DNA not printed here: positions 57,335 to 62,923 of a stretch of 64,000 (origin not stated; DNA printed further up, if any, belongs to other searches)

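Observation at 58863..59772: Near-identical ~210-bp direct repeat 702 bp apart inside the kinesin coiled-coil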

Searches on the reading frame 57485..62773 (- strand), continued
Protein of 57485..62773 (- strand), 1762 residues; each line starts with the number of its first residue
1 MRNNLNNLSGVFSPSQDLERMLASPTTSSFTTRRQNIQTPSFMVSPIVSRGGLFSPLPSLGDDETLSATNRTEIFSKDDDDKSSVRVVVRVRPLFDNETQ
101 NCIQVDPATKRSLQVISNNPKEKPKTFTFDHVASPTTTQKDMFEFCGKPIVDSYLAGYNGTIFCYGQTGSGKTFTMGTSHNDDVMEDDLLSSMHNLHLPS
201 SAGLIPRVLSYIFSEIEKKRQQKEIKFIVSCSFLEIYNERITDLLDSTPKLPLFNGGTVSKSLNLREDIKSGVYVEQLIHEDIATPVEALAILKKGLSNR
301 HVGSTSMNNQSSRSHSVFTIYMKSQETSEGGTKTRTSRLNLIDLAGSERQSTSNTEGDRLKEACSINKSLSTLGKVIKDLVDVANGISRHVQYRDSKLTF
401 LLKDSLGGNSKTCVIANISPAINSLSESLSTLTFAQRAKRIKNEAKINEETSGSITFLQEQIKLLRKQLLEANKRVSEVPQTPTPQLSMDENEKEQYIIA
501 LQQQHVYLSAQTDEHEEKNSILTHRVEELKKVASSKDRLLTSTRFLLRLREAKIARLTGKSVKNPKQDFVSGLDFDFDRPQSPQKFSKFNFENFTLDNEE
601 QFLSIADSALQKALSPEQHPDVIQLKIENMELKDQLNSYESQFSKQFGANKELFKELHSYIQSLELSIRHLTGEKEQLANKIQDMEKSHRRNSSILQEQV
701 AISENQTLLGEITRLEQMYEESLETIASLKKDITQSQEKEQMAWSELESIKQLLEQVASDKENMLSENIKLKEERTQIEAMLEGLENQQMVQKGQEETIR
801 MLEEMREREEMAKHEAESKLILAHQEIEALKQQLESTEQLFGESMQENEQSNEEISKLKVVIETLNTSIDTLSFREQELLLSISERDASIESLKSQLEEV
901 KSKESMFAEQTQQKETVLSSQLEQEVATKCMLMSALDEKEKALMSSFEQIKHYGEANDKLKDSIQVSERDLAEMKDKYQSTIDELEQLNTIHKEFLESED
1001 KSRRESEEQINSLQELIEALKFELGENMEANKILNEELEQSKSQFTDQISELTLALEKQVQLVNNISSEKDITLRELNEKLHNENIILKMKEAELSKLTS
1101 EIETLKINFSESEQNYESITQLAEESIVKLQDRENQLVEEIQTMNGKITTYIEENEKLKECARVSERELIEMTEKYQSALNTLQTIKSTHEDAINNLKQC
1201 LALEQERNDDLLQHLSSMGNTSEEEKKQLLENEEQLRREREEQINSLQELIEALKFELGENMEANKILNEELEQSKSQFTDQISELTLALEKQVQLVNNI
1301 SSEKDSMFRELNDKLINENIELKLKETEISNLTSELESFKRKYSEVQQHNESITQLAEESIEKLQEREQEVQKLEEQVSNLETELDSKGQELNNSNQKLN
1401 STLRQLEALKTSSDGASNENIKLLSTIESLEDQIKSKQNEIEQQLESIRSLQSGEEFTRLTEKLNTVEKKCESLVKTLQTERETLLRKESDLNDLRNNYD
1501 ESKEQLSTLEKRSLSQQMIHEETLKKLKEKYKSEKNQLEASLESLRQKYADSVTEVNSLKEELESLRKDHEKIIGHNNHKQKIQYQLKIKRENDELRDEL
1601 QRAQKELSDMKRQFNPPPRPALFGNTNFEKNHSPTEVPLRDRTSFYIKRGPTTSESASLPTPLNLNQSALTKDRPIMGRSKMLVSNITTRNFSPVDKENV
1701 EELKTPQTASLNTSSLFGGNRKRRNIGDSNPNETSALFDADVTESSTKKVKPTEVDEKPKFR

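Call 8: find_homologous_proteins(query=window:57485-62773:-, max_evalue=1e-20)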
Query window:57485-62773:- (1762 aa): 7982 proteins with E <= 1e-20 among 8000 candidates; the best 120 are listed.
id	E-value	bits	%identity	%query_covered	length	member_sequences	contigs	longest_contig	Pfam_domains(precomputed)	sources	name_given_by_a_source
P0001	0.0e+0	3672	100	100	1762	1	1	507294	PF00225.30,PF16796.12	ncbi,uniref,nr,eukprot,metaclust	ncbi:kinesin [Naegleria gruberi]|uniref:Kinesin n=1 Tax=Naegleria gruberi TaxID=5762 RepID=D2VBC5_NA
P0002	0.0e+0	1406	47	97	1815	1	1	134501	PF00225.30,PF16796.12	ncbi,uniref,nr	ncbi:hypothetical protein C9374_012281 [Naegleria lovaniensis]|uniref:Kinesin motor domain-containin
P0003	0.0e+0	1166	45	85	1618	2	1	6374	PF00225.30,PF28159.1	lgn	-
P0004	0.0e+0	1142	43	95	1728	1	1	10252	PF00225.30,PF16796.12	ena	-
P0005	5.8e-293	994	40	94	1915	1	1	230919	PF00225.30,PF16796.12,PF28159.1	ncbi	ncbi:hypothetical protein ABK040_014090 [Willaertia magna]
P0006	9.6e-162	559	44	23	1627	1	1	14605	PF00225.30,PF16796.12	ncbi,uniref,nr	ncbi:Aste57867_17385 [Aphanomyces stellatus]|uniref:Aste57867_17385 protein n=1 Tax=Aphanomyces stel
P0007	3.6e-148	514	43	22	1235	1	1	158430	PF00225.30,PF16796.12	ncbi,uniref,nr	ncbi:kinesin-like protein KIF15-A-like isoform X2 [Achlya hypogyna]|uniref:Kinesin-like protein KIF1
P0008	3.3e-128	448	46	32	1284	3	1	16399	PF00225.30,PF16796.12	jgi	jgi:kinesin family protein 15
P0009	1.5e-123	432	41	24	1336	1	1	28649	PF00225.30,PF16796.12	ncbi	ncbi:hypothetical protein DYB32_004731, partial [Aphanomyces invadans]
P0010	5.1e-118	414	37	48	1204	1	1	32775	PF00225.30,PF16796.12,PF15908.11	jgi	jgi:predicted nucleic acid-binding Zn-ribbon protein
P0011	3.7e-114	401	56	23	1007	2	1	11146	PF00225.30,PF16796.12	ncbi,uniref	ncbi:kinesin-like protein [Acrasis kona]|uniref:Kinesin-like protein n=1 Tax=Acrasis kona TaxID=1008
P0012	7.1e-113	397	36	25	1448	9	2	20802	PF00225.30,PF16796.12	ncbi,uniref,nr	ncbi:hypothetical protein DYB37_007546 [Aphanomyces astaci]|uniref:Kinesin motor domain-containing p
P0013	1.4e-111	393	45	28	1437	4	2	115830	PF00225.30,PF16796.12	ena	-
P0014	9.3e-110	387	47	27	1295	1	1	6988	PF00225.30,PF16796.12,PF24161.2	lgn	-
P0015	1.2e-109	386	46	27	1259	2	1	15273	PF00225.30,PF16796.12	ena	-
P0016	1.3e-109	386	45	27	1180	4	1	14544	PF00225.30,PF16796.12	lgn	-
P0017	5.2e-109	384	46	27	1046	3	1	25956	PF00225.30,PF16796.12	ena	-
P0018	1.0e-108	383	47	28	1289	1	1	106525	PF00225.30,PF16796.12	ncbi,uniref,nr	ncbi:hypothetical protein SteCoe_7370 [Stentor coeruleus]|uniref:Kinesin motor domain-containing pro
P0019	1.7e-108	382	45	27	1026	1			PF00225.30,PF16796.12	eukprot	eukprot:CAMPEP_0117451956 /NCGR_PEP_ID=MMETSP0759-20121206/9309_1 /TAXON_ID=63605 /ORGANISM="Percolo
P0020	2.3e-108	382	45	27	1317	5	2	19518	PF00225.30,PF16796.12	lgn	-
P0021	1.2e-107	380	45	27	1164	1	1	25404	PF00225.30,PF16796.12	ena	-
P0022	1.7e-107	379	36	43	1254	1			PF00225.30,PF16796.12,PF15908.11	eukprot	eukprot:gb/GECH01005085.1/.p1 GENE.gb/GECH01005085.1/~~gb/GECH01005085.1/.p1 ORF type:complete len:1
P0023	4.3e-107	378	51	22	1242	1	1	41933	PF00225.30,PF16796.12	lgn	-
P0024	7.9e-107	377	45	26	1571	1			PF00225.30,PF16796.12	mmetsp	mmetsp:Transcript_571/g.870 ORF Transcript_571/g.870 Transcript_571/m.870 type:complete len:1572 (+)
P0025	1.9e-106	376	39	36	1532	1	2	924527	PF00225.30,PF16796.12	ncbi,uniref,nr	ncbi:unnamed protein product [Blepharisma stoltei]|uniref:Kinesin motor domain-containing protein n=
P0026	3.7e-106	375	44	29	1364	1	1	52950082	PF00225.30,PF16796.12,PF15908.11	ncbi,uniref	ncbi:kinesin-like protein KIF15 [Trichomycterus rosablanca]|uniref:kinesin-like protein KIF15 n=1 Ta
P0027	4.6e-106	374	52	23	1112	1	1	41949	PF00225.30,PF16796.12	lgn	-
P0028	5.8e-106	374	46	27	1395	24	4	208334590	PF00225.30,PF16796.12,PF15908.11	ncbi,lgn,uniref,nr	ncbi:kinesin-like protein KIF15 isoform X1 [Sus scrofa]|uniref:Kinesin-like protein KIF15 n=1 Tax=Su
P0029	7.7e-106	374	38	39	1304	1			PF00225.30,PF16796.12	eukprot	eukprot:TRINITY_DN6359_c0_g1_i2.p1 TRINITY_DN6359_c0_g1~~TRINITY_DN6359_c0_g1_i2.p1 ORF type:complet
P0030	1.0e-105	373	44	29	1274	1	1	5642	PF00225.30,PF16796.12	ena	-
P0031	1.1e-105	373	43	28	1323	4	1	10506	PF00225.30,PF16796.12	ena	-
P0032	1.6e-105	372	50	22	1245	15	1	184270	PF00225.30,PF16796.12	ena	-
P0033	2.6e-105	372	45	27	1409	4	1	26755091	PF00225.30,PF16796.12,PF15908.11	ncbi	ncbi:kinesin-like protein KIF15 isoform X2 [Branchiostoma floridae x Branchiostoma japonicum]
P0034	2.8e-105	372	41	33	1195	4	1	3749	PF00225.30,PF16796.12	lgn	-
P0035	3.7e-105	371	52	22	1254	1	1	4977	PF00225.30,PF16796.12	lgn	-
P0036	3.7e-105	371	46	27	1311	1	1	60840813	PF00225.30,PF16796.12,PF15908.11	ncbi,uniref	ncbi:kinesin-like protein KIF15 isoform X4 [Camelus bactrianus]|uniref:Kinesin-like protein KIF15 is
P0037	5.5e-105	371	44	27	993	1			PF00225.30,PF16796.12,PF15908.11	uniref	uniref:Kinesin-like protein n=1 Tax=Cyprinus carpio carpio TaxID=630221 RepID=A0A8C1D6L8_CYPCA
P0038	1.0e-104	370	45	27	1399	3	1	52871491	PF00225.30,PF16796.12,PF15908.11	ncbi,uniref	ncbi:kinesin-like protein KIF15 isoform X2 [Engraulis encrasicolus]|uniref:kinesin-like protein KIF1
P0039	1.2e-104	370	38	41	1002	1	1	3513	PF00225.30,PF16796.12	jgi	jgi:kinesin family protein 15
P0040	1.7e-104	369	46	27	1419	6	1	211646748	PF00225.30,PF16796.12,PF15908.11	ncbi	ncbi:kinesin-like protein KIF15 isoform X1 [Cetorhinus maximus]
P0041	1.9e-104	369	45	27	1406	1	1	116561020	PF00225.30,PF16796.12,PF15908.11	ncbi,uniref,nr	ncbi:kinesin-like protein KIF15-A [Pristis pectinata]|uniref:kinesin-like protein KIF15-A n=1 Tax=Pr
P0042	1.9e-104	369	46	27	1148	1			PF00225.30,PF16796.12,PF15908.11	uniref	uniref:Kinesin family member 15 n=1 Tax=Oncorhynchus kisutch TaxID=8019 RepID=A0A8C7D6I1_ONCKI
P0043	2.5e-104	369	46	27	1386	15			PF00225.30,PF16796.12,PF15908.11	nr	nr:kinesin-like protein KIF15 isoform X1 [Camelus dromedarius]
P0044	2.5e-104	369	46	27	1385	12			PF00225.30,PF16796.12,PF15908.11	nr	nr:kinesin-like protein KIF15 isoform X2 [Oryctolagus cuniculus]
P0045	2.8e-104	368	40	36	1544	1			PF00225.30,PF16796.12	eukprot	eukprot:gene18958-20864_t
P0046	3.4e-104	368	44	28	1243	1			PF00225.30,PF16796.12,PF15908.11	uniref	uniref:Kinesin motor domain-containing protein n=1 Tax=Cyprinus carpio carpio TaxID=630221 RepID=A0A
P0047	3.5e-104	368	45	27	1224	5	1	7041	PF00225.30,PF16796.12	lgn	-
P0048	3.6e-104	368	30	84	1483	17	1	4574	PF00225.30,PF16796.12,PF15908.11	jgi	jgi:DNA repair exonuclease SbcCD ATPase subunit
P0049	3.7e-104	368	50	22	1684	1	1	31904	PF00225.30,PF16796.12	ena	-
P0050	4.4e-104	368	46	27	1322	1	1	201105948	PF00225.30,PF16796.12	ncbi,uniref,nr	ncbi:kinesin-like protein KIF15 isoform X3 [Homo sapiens]|uniref:kinesin-like protein KIF15 isoform 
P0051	4.5e-104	368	46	27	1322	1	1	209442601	PF00225.30,PF16796.12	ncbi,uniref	ncbi:kinesin-like protein KIF15 isoform X3 [Pongo pygmaeus]|uniref:kinesin-like protein KIF15 isofor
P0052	4.9e-104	368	41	32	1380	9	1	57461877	PF00225.30,PF16796.12,PF15908.11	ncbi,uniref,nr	ncbi:kinesin-like protein KIF15-A isoform X2 [Astyanax mexicanus]|uniref:kinesin-like protein KIF15-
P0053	4.9e-104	368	41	32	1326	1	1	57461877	PF00225.30,PF16796.12,PF15908.11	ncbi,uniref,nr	ncbi:kinesin-like protein KIF15-A isoform X5 [Astyanax mexicanus]|uniref:kinesin-like protein KIF15-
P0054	5.3e-104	367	41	32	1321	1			PF00225.30,PF16796.12,PF15908.11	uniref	uniref:Kinesin family member 15 n=1 Tax=Astyanax mexicanus TaxID=7994 RepID=A0A3B1K1Q5_ASTMX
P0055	5.5e-104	367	44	28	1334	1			PF00225.30,PF16796.12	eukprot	eukprot:m.898505 g.898505 ORF g.898505 m.898505 type:complete len:1335 (-) comp23674_c0_seq8:177-418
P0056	5.5e-104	367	33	51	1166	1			PF00225.30,PF16796.12,PF15908.11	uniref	uniref:Kinesin motor domain-containing protein n=1 Tax=Cyprinus carpio carpio TaxID=630221 RepID=A0A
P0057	5.9e-104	367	45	28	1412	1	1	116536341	PF00225.30,PF16796.12,PF15908.11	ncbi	ncbi:kinesin-like protein KIF15 [Rhinoraja longicauda]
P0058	6.1e-104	367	46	27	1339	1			PF00225.30,PF16796.12,PF15908.11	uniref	uniref:Kinesin-like protein KIF15 n=2 Tax=Gorilla gorilla gorilla TaxID=9595 RepID=G3QJF5_GORGO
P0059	6.2e-104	367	41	32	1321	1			PF00225.30,PF16796.12,PF15908.11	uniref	uniref:Kinesin motor domain-containing protein n=1 Tax=Astyanax mexicanus TaxID=7994 RepID=A0A8B9K3U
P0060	6.3e-104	367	45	27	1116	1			PF00225.30,PF16796.12,PF15908.11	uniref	uniref:Kinesin family member 15 n=1 Tax=Salmo trutta TaxID=8032 RepID=A0A674E3M3_SALTR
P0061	7.5e-104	367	43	27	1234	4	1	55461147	PF00225.30,PF16796.12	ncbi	ncbi:kinesin-like protein KIF15 isoform X1 [Crassostrea virginica]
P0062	7.6e-104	367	49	22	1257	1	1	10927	PF00225.30,PF16796.12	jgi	jgi:kinesin family member 15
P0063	7.9e-104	367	50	22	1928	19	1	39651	PF00225.30,PF16796.12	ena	-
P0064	8.2e-104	367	45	27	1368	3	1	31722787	PF00225.30,PF16796.12,PF15908.11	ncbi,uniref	ncbi:kinesin-like protein KIF15 isoform X1 [Chanodichthys erythropterus]|uniref:kinesin-like protein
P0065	9.4e-104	367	45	27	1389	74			PF00225.30,PF16796.12,PF15908.11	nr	nr:kinesin-like protein KIF15 [Odocoileus virginianus texanus]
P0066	1.1e-103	366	44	27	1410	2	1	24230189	PF00225.30,PF16796.12,PF15908.11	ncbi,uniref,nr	ncbi:KIF15 [Branchiostoma lanceolatum]|uniref:KIF15 protein n=1 Tax=Branchiostoma lanceolatum TaxID=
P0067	1.3e-103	366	42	30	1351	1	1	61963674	PF00225.30,PF16796.12,PF15908.11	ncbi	ncbi:kinesin-like protein KIF15 [Lepidogalaxias salamandroides]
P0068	1.4e-103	366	45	27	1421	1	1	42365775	PF00225.30,PF16796.12,PF15908.11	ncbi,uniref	ncbi:kinesin-like protein KIF15 [Ptychodera flava]|uniref:kinesin-like protein KIF15 n=1 Tax=Ptychod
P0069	1.4e-103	366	41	32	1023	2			PF00225.30,PF16796.12,PF15908.11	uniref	uniref:Kinesin motor domain-containing protein n=1 Tax=Astyanax mexicanus TaxID=7994 RepID=A0A8B9K3X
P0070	1.4e-103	366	44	27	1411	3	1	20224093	PF00225.30,PF16796.12,PF07926.18,PF15908.11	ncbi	ncbi:kinesin-like protein KIF15 [Branchiostoma floridae x Branchiostoma belcheri]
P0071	1.4e-103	366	50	22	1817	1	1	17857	PF00225.30,PF16796.12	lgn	-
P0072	1.5e-103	366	46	27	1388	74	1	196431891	PF00225.30,PF16796.12,PF15908.11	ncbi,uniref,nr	ncbi:kinesin-like protein KIF15 [Pan paniscus]|uniref:Kinesin-like protein KIF15 n=1 Tax=Pan paniscu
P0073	1.5e-103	366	50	22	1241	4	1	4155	PF00225.30,PF16796.12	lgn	-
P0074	1.6e-103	366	50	22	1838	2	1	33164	PF00225.30,PF16796.12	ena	-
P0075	1.6e-103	366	45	27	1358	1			PF00225.30,PF16796.12,PF15908.11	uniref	uniref:Kinesin-like protein KIF15 n=1 Tax=Nomascus leucogenys TaxID=61853 RepID=G1R234_NOMLE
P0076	1.7e-103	366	44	30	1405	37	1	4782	PF00225.30,PF16796.12,PF15908.11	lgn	-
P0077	1.8e-103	366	30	62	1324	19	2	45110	PF00225.30,PF16796.12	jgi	-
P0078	1.9e-103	366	46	28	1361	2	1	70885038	PF00225.30,PF16796.12,PF15908.11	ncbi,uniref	ncbi:kinesin-like protein KIF15 [Mobula hypostoma]|uniref:kinesin-like protein KIF15 n=1 Tax=Mobula 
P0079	2.1e-103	365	43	30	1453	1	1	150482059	PF00225.30,PF16796.12,PF15908.11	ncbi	ncbi:Kinesin-like protein KIF15, partial [Lamprotornis superbus]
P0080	2.1e-103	365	46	27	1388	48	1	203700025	PF00225.30,PF16796.12,PF15908.11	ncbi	ncbi:kinesin-like protein KIF15 isoform X1 [Macaca mulatta]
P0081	2.1e-103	365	42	31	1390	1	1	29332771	PF00225.30,PF16796.12,PF15908.11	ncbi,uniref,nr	ncbi:kinesin-like protein KIF15-A [Clupea harengus]|uniref:Kinesin-like protein KIF15-A n=1 Tax=Clup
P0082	2.3e-103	365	45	27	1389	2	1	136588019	PF00225.30,PF16796.12,PF15908.11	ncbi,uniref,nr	ncbi:kinesin-like protein KIF15 [Nycticebus coucang]|uniref:kinesin-like protein KIF15 n=1 Tax=Nycti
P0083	2.3e-103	365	45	27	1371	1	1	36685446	PF00225.30,PF16796.12,PF15908.11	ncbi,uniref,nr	ncbi:kinesin-like protein KIF15-A isoform X1 [Megalobrama amblycephala]|uniref:kinesin-like protein 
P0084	2.3e-103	365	46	27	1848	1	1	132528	PF00225.30,PF16796.12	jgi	jgi:hypothetical protein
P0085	2.6e-103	365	44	28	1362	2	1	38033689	PF00225.30,PF16796.12,PF15908.11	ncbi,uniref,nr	ncbi:kinesin-like protein KIF15-A [Ictalurus furcatus]|uniref:kinesin-like protein KIF15-A n=1 Tax=I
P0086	2.7e-103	365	41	32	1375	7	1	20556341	PF00225.30,PF16796.12,PF15908.11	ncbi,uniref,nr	ncbi:kinesin-like protein KIF15-A isoform X2 [Carassius gibelio]|uniref:kinesin-like protein KIF15-A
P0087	2.7e-103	365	45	27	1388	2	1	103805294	PF00225.30,PF16796.12,PF15908.11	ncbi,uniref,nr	ncbi:kinesin-like protein KIF15 isoform X2 [Hippopotamus amphibius kiboko]|uniref:kinesin-like prote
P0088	2.8e-103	365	45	27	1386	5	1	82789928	PF00225.30,PF16796.12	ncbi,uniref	ncbi:kinesin-like protein KIF15 isoform X1 [Saccopteryx leptura]|uniref:kinesin-like protein KIF15 i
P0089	2.9e-103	365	43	29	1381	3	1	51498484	PF00225.30,PF16796.12,PF15908.11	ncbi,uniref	ncbi:hypothetical protein J4Q44_G00250660 [Coregonus suidteri]|uniref:Kinesin motor domain-containin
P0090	3.0e-103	365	42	30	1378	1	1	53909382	PF00225.30,PF16796.12,PF15908.11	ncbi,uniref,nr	ncbi:kinesin-like protein KIF15 [Chanos chanos]|uniref:Kinesin-like protein KIF15 n=1 Tax=Chanos cha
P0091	3.1e-103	365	46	27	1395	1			PF00225.30,PF16796.12,PF15908.11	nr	nr:PREDICTED: kinesin-like protein KIF15 isoform X2 [Rhinolophus sinicus]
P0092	3.2e-103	365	45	28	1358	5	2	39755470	PF00225.30,PF16796.12,PF15908.11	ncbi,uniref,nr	ncbi:kinesin-like protein KIF15 isoform 2-T2 [Clarias gariepinus]|uniref:kinesin-like protein KIF15-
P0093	3.3e-103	365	42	32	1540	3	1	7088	PF00225.30,PF16796.12,PF10473.15,PF15908.11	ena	-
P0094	3.5e-103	365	44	27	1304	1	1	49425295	PF00225.30,PF16796.12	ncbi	ncbi:kinesin-like protein KIF15-A [Lepidogalaxias salamandroides]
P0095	3.7e-103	365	45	27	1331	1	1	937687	PF00225.30,PF16796.12,PF15908.11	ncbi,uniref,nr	ncbi:hypothetical protein DNTS_011911 [Danionella cerebrum]|uniref:Kinesin motor domain-containing p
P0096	3.8e-103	365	42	29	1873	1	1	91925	PF00225.30,PF16796.12,PF19220.7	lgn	-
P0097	3.9e-103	365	45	27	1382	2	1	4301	PF00225.30,PF16796.12,PF15908.11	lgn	-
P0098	4.0e-103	365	44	27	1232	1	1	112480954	PF00225.30,PF16796.12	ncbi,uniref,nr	ncbi:kinesin-like protein KIF15 [Ostrea edulis]|uniref:kinesin-like protein KIF15 n=1 Tax=Ostrea edu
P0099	4.1e-103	365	46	27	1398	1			PF00225.30,PF16796.12,PF15908.11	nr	nr:PREDICTED: kinesin-like protein KIF15 isoform X1 [Rhinolophus sinicus]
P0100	4.5e-103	364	40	34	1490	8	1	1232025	PF00225.30,PF16796.12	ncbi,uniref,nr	ncbi:kinesin-like protein KIF15 isoform X3 [Orbicella faveolata]|uniref:kinesin-like protein KIF15 i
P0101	4.8e-103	364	52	22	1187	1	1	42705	PF00225.30,PF16796.12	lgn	-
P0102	5.2e-103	364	44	28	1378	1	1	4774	PF00225.30,PF16796.12,PF15908.11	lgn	-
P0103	5.2e-103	364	45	27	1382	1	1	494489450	PF00225.30,PF16796.12,PF15908.11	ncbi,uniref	ncbi:kinesin-like protein KIF15 [Narcine bancroftii]|uniref:kinesin-like protein KIF15 n=1 Tax=Narci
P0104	5.9e-103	364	41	32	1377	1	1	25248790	PF00225.30,PF16796.12,PF15908.11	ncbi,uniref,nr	ncbi:kinesin-like protein KIF15 isoform X2 [Poecilia reticulata]|uniref:kinesin-like protein KIF15 i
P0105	6.1e-103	364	45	27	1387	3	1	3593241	PF00225.30,PF16796.12,PF15908.11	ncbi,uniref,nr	ncbi:PREDICTED: kinesin-like protein KIF15 isoform X2 [Miniopterus natalensis]|uniref:kinesin-like p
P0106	6.3e-103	364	46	27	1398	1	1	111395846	PF00225.30,PF16796.12,PF15908.11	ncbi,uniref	ncbi:kinesin-like protein KIF15 isoform X1 [Rhinolophus sinicus]|uniref:kinesin-like protein KIF15 i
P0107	6.6e-103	364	48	23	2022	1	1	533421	PF00225.30,PF16796.12,PF13606.13,PF13857.13,PF12796.14,PF00023.37,PF13637.13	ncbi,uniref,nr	ncbi:Kinesin-like protein [Phytophthora cinnamomi]|uniref:Kinesin-like protein n=1 Tax=Phytophthora 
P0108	7.0e-103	364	43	30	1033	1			PF00225.30,PF16796.12,PF15908.11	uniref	uniref:Kinesin motor domain-containing protein n=1 Tax=Esox lucius TaxID=8010 RepID=A0A6Q2YAU5_ESOLU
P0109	7.2e-103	364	40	33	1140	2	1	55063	PF00225.30,PF16796.12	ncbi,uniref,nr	ncbi:kinesin KIF15 isoform X1 [Paramuricea clavata]|uniref:Kinesin KIF15 isoform X1 n=1 Tax=Paramuri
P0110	7.5e-103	364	45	27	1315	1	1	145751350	PF00225.30,PF16796.12,PF15908.11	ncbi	ncbi:kinesin-like protein KIF15 isoform 2-T2 [Hipposideros larvatus]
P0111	7.6e-103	364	44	28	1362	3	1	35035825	PF00225.30,PF16796.12,PF15908.11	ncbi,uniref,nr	ncbi:kinesin-like protein KIF15-A [Hemibagrus wyckioides]|uniref:kinesin-like protein KIF15-A n=1 Ta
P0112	8.2e-103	364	43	29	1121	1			PF00225.30,PF16796.12,PF15908.11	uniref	uniref:Kinesin motor domain-containing protein n=1 Tax=Oncorhynchus tshawytscha TaxID=74940 RepID=A0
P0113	8.8e-103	363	40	34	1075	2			PF00225.30,PF16796.12,PF15908.11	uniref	uniref:Kinesin motor domain-containing protein n=1 Tax=Gadus morhua TaxID=8049 RepID=A0A8C5CVS2_GADM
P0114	1.0e-102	363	46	27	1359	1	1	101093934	PF00225.30,PF16796.12,PF15908.11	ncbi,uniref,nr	ncbi:kinesin-like protein KIF15 [Neoarius graeffei]|uniref:kinesin-like protein KIF15 n=1 Tax=Neoari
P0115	1.2e-102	363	46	27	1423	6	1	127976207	PF00225.30,PF16796.12,PF15908.11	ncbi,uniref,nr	ncbi:kinesin-like protein KIF15 isoform X1 [Hylobates moloch]|uniref:kinesin-like protein KIF15 isof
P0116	1.3e-102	363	44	28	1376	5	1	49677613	PF00225.30,PF16796.12,PF15908.11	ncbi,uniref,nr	ncbi:kinesin-like protein KIF15-A [Colossoma macropomum]|uniref:kinesin-like protein KIF15-A n=1 Tax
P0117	1.3e-102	363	44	28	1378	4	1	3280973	PF00225.30,PF16796.12,PF15908.11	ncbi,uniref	ncbi:kinesin-like protein KIF15 isoform X2 [Brachyhypopomus gauderio]|uniref:kinesin-like protein KI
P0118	1.4e-102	363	40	33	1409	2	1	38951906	PF00225.30,PF16796.12,PF15908.11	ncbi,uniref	ncbi:kinesin-like protein KIF15 [Sycon ciliatum]|uniref:kinesin-like protein KIF15 n=1 Tax=Sycon cil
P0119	1.5e-102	363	45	27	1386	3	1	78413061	PF00225.30,PF16796.12,PF15908.11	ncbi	ncbi:kinesin-like protein KIF15 isoform 2-T2 [Rhynchonycteris naso]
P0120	1.6e-102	363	45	27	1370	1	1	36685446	PF00225.30,PF16796.12,PF15908.11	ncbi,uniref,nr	ncbi:kinesin-like protein KIF15-A isoform X2 [Megalobrama amblycephala]|uniref:kinesin-like protein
